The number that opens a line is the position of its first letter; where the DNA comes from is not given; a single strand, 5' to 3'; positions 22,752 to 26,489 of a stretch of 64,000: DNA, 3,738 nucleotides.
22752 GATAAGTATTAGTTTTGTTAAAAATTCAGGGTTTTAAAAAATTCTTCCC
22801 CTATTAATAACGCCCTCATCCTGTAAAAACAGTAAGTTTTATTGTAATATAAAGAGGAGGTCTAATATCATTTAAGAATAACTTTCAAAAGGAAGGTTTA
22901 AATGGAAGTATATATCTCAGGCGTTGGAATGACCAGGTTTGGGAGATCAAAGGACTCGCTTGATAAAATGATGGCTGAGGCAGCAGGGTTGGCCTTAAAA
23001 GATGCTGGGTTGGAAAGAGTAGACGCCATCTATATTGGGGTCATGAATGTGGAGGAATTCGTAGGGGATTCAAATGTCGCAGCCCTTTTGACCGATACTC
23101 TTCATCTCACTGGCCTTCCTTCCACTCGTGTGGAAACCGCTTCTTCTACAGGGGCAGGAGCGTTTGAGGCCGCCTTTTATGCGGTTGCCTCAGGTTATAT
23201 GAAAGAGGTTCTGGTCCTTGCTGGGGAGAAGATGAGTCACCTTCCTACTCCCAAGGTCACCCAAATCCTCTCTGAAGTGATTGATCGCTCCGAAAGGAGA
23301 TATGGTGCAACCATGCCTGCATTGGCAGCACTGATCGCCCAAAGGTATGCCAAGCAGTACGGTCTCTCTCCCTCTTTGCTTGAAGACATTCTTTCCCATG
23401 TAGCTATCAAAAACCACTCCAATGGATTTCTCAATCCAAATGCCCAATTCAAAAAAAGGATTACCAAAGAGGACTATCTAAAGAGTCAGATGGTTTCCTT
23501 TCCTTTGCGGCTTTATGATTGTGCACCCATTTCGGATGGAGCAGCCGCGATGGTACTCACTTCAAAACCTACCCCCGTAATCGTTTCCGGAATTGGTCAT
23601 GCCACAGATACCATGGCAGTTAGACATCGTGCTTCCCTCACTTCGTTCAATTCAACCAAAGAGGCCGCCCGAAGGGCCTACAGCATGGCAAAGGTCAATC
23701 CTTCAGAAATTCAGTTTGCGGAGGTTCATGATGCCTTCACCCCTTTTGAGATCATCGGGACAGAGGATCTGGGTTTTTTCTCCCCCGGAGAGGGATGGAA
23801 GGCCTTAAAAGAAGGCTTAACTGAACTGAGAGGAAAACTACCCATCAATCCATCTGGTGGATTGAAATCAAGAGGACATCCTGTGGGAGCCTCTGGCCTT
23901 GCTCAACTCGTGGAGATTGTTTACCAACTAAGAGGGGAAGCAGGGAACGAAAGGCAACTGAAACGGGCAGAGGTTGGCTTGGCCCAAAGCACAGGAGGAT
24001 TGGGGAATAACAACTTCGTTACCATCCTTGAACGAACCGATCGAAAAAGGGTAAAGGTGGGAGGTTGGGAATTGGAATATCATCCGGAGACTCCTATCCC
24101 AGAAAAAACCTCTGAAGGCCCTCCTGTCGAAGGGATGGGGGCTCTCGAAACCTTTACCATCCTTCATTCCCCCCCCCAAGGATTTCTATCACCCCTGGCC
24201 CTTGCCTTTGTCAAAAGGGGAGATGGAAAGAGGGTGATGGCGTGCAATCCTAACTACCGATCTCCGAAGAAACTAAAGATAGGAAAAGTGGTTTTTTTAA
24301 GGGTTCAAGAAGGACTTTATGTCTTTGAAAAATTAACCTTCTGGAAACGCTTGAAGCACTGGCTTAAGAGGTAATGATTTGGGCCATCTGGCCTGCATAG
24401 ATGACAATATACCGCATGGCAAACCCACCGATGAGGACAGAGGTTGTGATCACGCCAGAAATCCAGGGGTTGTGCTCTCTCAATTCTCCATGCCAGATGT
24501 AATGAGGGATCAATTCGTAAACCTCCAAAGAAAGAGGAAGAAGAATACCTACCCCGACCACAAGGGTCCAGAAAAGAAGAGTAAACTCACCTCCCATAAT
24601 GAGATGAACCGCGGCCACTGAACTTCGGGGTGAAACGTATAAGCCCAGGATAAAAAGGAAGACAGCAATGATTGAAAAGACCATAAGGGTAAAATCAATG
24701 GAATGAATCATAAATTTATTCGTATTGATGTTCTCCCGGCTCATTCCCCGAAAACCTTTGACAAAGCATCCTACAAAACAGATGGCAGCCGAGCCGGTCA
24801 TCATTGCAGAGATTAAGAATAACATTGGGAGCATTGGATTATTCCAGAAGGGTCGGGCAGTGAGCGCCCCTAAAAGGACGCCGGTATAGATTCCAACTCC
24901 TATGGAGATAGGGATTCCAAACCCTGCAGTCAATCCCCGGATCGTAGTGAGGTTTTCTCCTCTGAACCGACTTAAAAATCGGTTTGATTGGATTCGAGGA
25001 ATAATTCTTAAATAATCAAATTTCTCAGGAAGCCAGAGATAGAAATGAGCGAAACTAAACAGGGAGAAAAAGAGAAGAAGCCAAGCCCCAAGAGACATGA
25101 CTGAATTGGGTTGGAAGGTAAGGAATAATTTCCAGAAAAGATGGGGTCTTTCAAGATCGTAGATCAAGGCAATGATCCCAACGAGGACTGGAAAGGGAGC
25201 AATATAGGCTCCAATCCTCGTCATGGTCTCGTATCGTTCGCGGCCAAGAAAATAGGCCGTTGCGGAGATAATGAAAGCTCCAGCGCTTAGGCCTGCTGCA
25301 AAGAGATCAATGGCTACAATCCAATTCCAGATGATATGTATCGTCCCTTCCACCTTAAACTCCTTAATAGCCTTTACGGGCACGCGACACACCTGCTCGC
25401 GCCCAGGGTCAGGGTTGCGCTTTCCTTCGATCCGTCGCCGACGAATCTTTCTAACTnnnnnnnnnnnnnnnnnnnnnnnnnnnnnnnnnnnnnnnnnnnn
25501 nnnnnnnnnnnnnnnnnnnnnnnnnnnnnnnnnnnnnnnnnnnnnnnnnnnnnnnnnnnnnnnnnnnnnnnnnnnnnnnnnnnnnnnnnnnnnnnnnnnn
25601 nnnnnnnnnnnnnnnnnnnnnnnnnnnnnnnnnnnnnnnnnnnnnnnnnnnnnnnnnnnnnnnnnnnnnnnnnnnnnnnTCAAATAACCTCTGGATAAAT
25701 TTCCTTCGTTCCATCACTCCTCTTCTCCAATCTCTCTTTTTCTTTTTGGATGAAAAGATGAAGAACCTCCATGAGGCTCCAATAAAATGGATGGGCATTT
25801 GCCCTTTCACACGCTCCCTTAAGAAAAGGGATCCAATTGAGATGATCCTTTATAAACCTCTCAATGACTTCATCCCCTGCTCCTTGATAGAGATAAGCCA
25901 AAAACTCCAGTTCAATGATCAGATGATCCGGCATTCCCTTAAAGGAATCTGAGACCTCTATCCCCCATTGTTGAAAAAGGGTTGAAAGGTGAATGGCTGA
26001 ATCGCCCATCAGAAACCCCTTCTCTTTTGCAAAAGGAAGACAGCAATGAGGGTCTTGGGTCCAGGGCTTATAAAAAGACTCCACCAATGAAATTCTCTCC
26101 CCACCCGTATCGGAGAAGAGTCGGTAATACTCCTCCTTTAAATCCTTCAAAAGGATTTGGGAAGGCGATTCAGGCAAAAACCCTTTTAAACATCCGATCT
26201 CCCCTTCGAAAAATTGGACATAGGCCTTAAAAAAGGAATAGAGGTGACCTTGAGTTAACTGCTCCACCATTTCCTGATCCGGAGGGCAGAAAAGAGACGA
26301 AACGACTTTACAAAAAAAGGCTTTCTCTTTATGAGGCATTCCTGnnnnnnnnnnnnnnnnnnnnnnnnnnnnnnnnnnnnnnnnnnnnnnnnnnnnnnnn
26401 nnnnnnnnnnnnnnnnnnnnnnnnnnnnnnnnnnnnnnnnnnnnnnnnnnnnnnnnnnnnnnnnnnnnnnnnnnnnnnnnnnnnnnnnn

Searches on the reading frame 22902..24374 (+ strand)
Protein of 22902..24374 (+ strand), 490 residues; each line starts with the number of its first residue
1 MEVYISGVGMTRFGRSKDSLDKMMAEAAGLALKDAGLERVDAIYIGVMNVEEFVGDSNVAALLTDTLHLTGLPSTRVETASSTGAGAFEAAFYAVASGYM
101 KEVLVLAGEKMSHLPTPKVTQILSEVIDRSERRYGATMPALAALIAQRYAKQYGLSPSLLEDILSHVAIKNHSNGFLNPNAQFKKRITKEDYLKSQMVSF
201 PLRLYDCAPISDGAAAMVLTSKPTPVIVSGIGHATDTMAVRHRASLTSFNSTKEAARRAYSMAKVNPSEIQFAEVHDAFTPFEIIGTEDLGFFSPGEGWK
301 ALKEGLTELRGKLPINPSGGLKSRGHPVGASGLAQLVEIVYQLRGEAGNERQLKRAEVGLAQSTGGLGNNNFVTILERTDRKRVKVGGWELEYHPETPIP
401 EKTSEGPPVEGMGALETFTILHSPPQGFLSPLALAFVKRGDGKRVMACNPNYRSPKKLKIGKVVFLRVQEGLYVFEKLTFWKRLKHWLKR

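Call 54: search_protein_families(library=pfam, proteins=[window:22902-24374:+])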
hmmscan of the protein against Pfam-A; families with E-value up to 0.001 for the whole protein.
window:22902-24374:+ (490 aa): 5 families
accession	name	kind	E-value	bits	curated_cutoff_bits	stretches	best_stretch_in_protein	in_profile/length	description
PF22691.2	Thiolase_C_1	-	3.6e-48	163.4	28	1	232-378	1-144/144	Thiolase C-terminal domain-like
PF00108.29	Thiolase_N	-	2.2e-18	67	26.4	1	3-222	1-259/260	Thiolase, N-terminal domain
PF02803.24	Thiolase_C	-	1.9e-06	27.9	27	1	254-347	26-101/123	Thiolase, C-terminal domain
PF02801.28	Ketoacyl-synt_C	-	0.00043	20.7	20.8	0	247-281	22-56/119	Beta-ketoacyl synthase, C-terminal domain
PF08545.16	ACP_syn_III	-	0.00094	19.5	24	0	78-114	4-40/80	3-Oxoacyl-[acyl-carrier-protein (ACP)] synthase III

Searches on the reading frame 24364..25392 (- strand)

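Call 54: search_protein_families(library=pfam, proteins=[window:24364-25392:-])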
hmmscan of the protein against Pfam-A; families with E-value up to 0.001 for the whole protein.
window:24364-25392:- (342 aa): 2 families
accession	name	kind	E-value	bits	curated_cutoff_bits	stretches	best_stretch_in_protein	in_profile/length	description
PF03916.19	NrfD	-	1.3e-52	179.8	25.8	1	19-336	8-310/313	Polysulphide reductase, NrfD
PF14589.11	NrfD_2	-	4.6e-17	63.1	27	2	166-338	131-276/281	Polysulfide reductase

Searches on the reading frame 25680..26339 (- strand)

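Call 54: search_protein_families(library=pfam, proteins=[window:25680-26339:-])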
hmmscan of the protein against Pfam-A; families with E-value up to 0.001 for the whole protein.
window:25680-26339:- (219 aa): 1 family
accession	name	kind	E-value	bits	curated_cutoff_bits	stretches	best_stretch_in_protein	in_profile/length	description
PF02613.20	Nitrate_red_del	-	3.6e-18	66.4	22.2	1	60-171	21-132/136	Nitrate reductase delta subunit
